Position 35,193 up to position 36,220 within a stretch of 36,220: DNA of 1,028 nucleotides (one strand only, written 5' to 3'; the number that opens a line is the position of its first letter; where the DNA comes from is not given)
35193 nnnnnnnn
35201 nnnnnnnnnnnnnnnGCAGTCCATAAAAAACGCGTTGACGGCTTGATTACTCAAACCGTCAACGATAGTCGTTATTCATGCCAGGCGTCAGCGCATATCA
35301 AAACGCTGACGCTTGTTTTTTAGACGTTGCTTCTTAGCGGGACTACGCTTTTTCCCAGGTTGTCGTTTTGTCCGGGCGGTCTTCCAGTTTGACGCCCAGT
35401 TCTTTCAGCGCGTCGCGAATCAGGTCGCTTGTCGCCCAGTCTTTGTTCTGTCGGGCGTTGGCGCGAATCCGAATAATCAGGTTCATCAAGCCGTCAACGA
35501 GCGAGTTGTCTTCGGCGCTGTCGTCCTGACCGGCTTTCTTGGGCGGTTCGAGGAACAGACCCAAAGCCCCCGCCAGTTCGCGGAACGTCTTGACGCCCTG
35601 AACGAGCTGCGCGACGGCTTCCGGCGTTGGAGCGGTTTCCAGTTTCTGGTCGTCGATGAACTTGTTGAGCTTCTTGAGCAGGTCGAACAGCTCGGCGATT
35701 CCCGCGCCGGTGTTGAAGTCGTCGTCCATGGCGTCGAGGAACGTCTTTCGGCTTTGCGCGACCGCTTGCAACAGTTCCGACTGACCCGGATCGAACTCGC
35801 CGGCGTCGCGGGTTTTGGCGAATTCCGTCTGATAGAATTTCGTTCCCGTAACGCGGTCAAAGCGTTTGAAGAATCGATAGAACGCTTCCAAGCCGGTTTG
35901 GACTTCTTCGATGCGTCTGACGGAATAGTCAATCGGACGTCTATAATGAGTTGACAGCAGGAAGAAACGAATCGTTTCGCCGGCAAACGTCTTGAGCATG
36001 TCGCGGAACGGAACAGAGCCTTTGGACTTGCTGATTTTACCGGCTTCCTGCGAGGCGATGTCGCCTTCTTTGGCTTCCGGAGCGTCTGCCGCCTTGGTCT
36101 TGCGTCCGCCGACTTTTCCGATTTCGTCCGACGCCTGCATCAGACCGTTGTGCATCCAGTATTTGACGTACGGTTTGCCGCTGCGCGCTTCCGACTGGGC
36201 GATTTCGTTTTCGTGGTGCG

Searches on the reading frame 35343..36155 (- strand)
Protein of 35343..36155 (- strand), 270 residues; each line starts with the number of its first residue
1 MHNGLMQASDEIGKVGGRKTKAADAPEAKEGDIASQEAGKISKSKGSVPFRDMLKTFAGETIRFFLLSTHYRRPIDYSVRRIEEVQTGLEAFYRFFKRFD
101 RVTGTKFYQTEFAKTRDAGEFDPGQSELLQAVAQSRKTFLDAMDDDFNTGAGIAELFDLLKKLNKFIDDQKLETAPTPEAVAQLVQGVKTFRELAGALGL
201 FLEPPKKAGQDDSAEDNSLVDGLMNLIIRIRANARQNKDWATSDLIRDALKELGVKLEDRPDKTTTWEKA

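Call 68: search_protein_families(library=pfam, proteins=[window:35343-36155:-], max_evalue=0.001)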
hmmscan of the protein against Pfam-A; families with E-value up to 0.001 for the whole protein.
window:35343-36155:- (270 aa): 3 families
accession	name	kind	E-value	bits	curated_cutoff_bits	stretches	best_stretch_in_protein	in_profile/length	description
PF09190.17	DALR_2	-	8.2e-14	52.3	22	1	139-201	2-56/57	DALR domain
PF01406.26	tRNA-synt_1e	-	7.3e-07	29.3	27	1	37-86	250-300/301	tRNA synthetases class I (C) catalytic domain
PF23493.1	CysS_C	-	1.1e-06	29.1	23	1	226-263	10-47/51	Cysteinyl-tRNA ligase anticodon binding domain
